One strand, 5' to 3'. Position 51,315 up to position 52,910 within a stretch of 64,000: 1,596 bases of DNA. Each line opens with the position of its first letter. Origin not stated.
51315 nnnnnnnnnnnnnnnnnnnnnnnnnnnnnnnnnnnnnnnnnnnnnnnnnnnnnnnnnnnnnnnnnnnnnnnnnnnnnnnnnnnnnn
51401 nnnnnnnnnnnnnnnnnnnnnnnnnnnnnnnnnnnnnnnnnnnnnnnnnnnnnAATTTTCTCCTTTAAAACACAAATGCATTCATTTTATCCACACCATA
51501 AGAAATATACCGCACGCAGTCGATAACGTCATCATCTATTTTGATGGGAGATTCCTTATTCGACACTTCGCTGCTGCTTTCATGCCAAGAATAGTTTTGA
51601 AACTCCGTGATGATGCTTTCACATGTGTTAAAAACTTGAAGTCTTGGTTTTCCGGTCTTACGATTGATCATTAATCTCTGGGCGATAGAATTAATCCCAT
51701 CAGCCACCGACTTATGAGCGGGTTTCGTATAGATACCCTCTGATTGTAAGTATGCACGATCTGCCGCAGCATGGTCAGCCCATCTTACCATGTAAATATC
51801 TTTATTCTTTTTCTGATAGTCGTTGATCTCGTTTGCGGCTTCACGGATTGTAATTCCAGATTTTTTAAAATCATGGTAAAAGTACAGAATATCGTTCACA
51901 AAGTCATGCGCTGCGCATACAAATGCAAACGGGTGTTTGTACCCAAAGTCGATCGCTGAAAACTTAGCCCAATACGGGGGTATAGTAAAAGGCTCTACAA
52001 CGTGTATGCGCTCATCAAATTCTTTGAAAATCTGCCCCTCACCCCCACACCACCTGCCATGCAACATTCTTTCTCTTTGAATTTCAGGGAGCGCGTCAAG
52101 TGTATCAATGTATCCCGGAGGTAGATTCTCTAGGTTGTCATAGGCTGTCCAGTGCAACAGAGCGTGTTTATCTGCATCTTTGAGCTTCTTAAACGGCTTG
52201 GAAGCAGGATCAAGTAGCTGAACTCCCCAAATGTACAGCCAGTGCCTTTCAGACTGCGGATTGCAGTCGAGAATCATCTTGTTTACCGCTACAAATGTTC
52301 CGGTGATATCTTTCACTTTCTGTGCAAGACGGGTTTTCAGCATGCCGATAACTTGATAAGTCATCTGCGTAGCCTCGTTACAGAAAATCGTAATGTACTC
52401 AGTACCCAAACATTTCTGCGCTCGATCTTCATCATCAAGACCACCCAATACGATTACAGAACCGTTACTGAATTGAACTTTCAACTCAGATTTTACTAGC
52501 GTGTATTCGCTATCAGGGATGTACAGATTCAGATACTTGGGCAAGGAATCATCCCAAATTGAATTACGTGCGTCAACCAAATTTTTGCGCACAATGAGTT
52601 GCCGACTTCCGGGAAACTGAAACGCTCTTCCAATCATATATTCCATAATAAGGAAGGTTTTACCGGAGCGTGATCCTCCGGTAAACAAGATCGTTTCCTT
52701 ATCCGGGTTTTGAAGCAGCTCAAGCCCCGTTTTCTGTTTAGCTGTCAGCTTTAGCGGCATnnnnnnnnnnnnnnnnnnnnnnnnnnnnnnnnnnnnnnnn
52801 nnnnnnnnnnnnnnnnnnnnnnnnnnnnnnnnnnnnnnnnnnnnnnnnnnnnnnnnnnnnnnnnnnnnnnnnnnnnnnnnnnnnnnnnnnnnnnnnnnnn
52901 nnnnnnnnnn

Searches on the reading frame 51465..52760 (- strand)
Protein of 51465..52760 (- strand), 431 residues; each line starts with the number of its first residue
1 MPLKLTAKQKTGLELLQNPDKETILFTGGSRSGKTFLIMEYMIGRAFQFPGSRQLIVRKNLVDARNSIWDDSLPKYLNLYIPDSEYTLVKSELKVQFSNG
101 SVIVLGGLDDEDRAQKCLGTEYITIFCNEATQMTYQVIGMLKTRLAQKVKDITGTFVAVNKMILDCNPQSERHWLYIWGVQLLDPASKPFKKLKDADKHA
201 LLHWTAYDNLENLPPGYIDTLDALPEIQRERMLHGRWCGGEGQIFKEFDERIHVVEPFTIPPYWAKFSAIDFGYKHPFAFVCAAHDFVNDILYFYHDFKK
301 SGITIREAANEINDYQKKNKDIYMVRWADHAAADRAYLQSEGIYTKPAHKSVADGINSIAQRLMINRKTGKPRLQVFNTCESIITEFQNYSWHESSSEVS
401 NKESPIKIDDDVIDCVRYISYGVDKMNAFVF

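Call 13: search_protein_families(library=phrogs, proteins=[window:51465-52760:-], max_evalue=0.00001)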
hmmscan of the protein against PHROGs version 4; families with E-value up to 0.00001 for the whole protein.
window:51465-52760:- (431 aa): 5 families
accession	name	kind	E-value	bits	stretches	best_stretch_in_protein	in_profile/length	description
phrog_2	-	head and packaging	2.1e-35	123.7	1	12-418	273-587/807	terminase large subunit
phrog_5653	-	head and packaging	8.4e-35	121.3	1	235-420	1-177/199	terminase large subunit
phrog_979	-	head and packaging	1.8e-27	97.3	1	13-184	159-319/642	terminase large subunit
phrog_10250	-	head and packaging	2.5e-12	48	1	231-419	12-211/228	terminase large subunit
phrog_6672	-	head and packaging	6.4e-10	39.7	1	289-419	4-125/145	terminase large subunit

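Call 30: search_dna_similar(query=window:51465-52760:-, collection=phages, mode=protein, max_rows=15)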
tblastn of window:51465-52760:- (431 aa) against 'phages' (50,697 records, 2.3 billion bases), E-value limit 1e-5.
Records with a match: 1275; places in all: 1277; records where one place covers at least 80% of the query: 470.
Best place of each record, by identity: <60% 1275.
By first word of the organism name: Vibrio 317; Streptococcus 120; Escherichia 102; Pseudomonas 98; Salmonella 89; Staphylococcus 82; Arthrobacter 72; Enterococcus 56; Streptomyces 53; Clostridium 38; and 57 more.
By host as written in the record: - 362; Escherichia coli 63; Arthrobacter sp. ATCC 21022 54; Streptococcus thermophilus 53; Pseudomonas aeruginosa 38; Staphylococcus aureus 36; Clostridium sporogenes ATCC-15579 30; Salmonella enterica subsp. enterica serovar Typhimurium 21; and 304 more.
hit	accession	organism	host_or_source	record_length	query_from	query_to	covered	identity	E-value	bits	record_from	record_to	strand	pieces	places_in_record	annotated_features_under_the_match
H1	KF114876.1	Leptospira phage vB_LalZ_80412-LE1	frog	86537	24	423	93%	35.8%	9e-68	239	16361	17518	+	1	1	phage terminase large subunit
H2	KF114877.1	Leptospira phage vB_LnoZ_CZ214-LE1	Didelphis marsupialis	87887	22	423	93%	33.9%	2e-63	227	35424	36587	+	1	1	terminase, large subunit, PBSX family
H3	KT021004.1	Thermobifida phage P1312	Thermobifida fusca NTU22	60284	9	419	95%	28.8%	2e-40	159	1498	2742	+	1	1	terminase large subunit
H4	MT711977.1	Streptomyces phage Dagobah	Streptomyces coelicolor M600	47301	24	419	92%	27.9%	7e-36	146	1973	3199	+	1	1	terminase large subunit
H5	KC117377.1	Haloarcula vallismortis tailed virus 1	Haloarcula vallismortis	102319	14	421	95%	26.9%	4e-25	114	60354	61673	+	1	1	110: terminase large subunit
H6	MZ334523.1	Haloarcula virus HVTV-2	Haloarcula vallismortis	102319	14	421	95%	26.9%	4e-25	114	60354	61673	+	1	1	terminase large subunit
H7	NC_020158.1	Haloarcula vallismortis tailed virus 1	Haloarcula vallismortis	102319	14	421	95%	26.9%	4e-25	114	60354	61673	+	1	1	110: terminase large subunit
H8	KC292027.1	Halovirus HCTV-5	Haloarcula californiae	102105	24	424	93%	26.6%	4e-24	111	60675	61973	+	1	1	105: terminase large subunit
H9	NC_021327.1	Halovirus HCTV-5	Haloarcula californiae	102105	24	424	93%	26.6%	4e-24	111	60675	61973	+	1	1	105: terminase large subunit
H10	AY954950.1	Staphylococcus phage 187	-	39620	13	418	94%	26.1%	2e-9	66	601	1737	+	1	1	ORF005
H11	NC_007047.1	Staphylococcus phage 187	-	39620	13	418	94%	26.1%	2e-9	66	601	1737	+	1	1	terminase large subunit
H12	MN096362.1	Arthrobacter phage Vibaki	Arthrobacter globiformis NRRL B-2979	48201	47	419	87%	28.3%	1e-21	103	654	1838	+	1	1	2: terminase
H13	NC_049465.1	Arthrobacter phage Vibaki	Arthrobacter globiformis NRRL B-2979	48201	47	419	87%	28.3%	1e-21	103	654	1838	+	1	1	2: terminase large subunit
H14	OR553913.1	Arthrobacter phage Hirko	Arthrobacter globiformis NRRL B-2779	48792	47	419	87%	28.3%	3e-21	102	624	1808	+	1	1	2: terminase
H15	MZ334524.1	Haloarcula virus HCTV-16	Haloarcula californiae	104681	14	424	95%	25.6%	4e-24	111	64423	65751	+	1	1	terminase large subunit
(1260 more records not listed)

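Call 53: search_protein_families(library=pfam, proteins=[window:51465-52760:-], max_evalue=0.001)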
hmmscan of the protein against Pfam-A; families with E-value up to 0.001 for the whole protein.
window:51465-52760:- (431 aa): 3 families
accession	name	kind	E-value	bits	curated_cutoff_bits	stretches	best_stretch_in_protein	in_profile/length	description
PF03237.21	Terminase_6N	-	3.4e-14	53.5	22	1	26-251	2-214/215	Terminase large subunit, T4likevirus-type, N-terminal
PF04466.19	Terminase_3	-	6e-12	46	23.2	1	22-225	3-187/201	Phage terminase large subunit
PF17288.8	Terminase_3C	-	0.00037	21.4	26.7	1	271-418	1-151/155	Terminase RNAseH like domain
